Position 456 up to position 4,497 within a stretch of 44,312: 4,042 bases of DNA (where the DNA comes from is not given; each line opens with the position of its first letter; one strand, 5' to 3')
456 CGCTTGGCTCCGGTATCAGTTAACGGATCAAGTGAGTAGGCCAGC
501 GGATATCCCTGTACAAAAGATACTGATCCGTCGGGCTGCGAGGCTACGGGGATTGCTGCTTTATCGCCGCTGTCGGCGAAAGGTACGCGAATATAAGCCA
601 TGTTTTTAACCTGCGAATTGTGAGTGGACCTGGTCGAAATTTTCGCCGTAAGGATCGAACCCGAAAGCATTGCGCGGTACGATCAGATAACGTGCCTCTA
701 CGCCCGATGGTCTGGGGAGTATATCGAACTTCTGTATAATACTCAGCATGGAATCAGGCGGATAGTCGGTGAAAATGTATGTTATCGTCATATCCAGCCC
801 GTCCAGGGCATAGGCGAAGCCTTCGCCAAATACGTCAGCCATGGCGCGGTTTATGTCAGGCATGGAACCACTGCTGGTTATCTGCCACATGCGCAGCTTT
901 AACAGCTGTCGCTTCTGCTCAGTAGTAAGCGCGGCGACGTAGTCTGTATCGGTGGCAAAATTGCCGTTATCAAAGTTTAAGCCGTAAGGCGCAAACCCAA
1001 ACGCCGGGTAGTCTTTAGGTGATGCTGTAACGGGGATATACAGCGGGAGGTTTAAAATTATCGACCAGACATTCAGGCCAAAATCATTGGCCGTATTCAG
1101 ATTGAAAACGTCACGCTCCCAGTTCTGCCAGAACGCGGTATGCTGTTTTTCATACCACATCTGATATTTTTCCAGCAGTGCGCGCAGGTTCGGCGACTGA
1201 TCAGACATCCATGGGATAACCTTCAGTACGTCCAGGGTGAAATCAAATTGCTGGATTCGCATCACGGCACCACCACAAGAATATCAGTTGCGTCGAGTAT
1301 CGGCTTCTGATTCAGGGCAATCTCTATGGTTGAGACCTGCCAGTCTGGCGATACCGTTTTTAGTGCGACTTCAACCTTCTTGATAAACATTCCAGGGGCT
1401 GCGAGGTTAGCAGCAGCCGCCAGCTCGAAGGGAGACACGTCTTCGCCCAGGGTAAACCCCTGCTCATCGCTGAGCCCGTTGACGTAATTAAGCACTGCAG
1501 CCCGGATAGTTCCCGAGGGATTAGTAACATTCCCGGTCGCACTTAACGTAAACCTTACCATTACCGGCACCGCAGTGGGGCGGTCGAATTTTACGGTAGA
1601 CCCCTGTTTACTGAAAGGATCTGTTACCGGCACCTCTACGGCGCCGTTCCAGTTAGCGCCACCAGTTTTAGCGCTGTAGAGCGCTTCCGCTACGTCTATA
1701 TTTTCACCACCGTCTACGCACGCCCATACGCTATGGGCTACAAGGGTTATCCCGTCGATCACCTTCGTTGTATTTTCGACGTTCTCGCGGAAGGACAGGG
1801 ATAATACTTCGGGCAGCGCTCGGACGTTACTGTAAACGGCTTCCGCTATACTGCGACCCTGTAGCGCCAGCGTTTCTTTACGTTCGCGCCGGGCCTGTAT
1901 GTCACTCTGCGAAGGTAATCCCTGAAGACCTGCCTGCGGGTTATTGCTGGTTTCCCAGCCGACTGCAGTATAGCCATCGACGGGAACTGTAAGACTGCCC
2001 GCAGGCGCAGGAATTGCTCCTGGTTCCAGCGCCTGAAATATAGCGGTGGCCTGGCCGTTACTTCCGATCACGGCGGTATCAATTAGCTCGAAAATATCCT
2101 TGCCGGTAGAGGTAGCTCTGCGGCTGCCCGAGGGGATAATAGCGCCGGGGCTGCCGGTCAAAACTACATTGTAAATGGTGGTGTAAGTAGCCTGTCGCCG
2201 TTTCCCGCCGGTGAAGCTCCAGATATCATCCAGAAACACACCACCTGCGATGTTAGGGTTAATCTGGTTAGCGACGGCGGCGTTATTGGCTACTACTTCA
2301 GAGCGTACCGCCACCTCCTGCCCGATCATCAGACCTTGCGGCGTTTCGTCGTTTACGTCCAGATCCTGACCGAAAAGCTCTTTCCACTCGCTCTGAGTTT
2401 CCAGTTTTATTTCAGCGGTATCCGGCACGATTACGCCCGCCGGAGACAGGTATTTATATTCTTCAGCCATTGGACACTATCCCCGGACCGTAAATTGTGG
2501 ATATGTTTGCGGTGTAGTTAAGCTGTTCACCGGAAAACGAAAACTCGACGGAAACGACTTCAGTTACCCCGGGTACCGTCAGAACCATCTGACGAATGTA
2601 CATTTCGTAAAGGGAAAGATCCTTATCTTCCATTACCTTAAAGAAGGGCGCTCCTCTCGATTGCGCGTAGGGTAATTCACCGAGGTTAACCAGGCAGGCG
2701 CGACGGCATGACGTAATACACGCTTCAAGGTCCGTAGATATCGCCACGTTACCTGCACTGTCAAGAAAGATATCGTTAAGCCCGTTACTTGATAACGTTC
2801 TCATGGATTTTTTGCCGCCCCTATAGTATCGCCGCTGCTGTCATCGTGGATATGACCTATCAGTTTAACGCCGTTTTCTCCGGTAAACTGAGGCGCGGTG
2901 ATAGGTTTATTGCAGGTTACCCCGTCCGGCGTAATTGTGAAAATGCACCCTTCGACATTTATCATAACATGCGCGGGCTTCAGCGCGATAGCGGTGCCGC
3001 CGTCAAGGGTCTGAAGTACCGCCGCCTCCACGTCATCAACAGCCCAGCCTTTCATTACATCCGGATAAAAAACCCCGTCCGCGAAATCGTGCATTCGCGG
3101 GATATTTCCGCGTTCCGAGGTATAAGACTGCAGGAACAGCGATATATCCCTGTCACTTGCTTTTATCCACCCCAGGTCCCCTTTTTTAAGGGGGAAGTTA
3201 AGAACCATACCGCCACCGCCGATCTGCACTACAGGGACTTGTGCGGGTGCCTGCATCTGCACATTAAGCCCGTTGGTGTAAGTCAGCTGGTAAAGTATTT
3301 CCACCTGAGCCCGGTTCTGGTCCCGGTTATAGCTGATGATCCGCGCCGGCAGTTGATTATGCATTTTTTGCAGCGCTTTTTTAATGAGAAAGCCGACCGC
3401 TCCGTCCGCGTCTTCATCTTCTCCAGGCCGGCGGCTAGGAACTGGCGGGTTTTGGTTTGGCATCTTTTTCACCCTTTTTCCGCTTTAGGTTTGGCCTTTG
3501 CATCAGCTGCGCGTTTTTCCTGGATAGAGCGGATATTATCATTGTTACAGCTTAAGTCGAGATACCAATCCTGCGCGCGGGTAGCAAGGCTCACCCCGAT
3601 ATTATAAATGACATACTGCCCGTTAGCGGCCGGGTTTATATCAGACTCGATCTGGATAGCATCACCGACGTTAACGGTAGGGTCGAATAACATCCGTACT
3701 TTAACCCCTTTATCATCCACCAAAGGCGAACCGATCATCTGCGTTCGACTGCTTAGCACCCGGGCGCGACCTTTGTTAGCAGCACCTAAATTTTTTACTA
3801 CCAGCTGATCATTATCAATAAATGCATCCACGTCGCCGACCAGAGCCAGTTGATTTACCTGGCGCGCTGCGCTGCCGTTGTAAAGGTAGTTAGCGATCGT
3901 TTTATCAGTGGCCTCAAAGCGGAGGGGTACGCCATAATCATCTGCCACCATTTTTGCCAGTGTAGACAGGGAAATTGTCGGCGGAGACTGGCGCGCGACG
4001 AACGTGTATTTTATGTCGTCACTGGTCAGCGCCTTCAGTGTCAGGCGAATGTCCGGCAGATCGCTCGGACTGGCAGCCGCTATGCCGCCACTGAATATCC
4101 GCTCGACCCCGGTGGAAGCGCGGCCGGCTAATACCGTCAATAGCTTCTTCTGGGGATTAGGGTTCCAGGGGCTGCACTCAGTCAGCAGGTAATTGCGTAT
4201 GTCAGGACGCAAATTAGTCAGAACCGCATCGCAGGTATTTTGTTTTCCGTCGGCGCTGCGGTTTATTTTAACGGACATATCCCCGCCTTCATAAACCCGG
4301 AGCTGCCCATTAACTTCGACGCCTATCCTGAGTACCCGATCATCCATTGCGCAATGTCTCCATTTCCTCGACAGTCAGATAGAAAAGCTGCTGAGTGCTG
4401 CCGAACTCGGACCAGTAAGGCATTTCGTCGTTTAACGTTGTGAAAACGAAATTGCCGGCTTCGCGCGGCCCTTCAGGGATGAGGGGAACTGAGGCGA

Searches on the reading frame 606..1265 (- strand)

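Call 78: search_protein_families(library=phrogs, max_evalue=0.00001, proteins=[window:606-1265:-])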
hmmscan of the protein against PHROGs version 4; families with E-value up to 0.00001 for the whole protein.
window:606-1265:- (219 aa): 2 families
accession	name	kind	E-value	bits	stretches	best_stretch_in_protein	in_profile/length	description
phrog_587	-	head and packaging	2.2e-39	136.8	1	2-210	14-225/392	structural protein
phrog_4797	-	unknown function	6.2e-25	88.7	1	9-149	6-157/567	-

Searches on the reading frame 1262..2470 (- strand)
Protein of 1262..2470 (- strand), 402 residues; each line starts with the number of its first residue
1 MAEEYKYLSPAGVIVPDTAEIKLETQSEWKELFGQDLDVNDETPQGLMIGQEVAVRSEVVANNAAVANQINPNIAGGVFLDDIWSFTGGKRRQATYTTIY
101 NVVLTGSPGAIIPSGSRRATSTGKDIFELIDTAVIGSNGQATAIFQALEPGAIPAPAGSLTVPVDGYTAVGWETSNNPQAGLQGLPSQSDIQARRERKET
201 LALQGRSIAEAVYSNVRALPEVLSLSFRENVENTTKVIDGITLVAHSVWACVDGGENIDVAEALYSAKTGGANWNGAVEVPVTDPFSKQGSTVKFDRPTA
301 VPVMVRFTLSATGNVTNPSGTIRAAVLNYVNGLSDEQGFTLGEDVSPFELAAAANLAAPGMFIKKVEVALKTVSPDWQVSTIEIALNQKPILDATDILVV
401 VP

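Call 78: search_protein_families(library=phrogs, max_evalue=0.00001, proteins=[window:1262-2470:-])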
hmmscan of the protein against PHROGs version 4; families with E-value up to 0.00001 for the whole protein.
window:1262-2470:- (402 aa): 2 families
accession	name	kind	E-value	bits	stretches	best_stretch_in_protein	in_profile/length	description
phrog_6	-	tail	1.1e-45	157.4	1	5-400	59-406/548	baseplate wedge subunit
phrog_30339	-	unknown function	1.5e-09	38.9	1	8-123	16-130/150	-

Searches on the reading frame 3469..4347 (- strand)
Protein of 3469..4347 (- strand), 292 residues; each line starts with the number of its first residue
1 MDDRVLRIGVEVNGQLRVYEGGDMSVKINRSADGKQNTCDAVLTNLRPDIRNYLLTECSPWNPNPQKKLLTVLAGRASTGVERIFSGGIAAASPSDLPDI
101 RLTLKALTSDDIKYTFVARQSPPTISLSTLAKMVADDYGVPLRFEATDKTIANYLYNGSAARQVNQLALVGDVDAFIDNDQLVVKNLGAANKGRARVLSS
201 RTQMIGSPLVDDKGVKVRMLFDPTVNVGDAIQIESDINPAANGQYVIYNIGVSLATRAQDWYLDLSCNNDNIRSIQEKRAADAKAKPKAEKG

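Call 78: search_protein_families(library=phrogs, max_evalue=0.00001, proteins=[window:3469-4347:-])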
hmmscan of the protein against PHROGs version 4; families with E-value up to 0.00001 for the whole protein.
window:3469-4347:- (292 aa): 2 families
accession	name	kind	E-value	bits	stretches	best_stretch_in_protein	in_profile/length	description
phrog_196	-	tail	8.3e-43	147.7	1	19-280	106-371/536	baseplate hub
phrog_23564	-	unknown function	7.3e-09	36.7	1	154-286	10-145/155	-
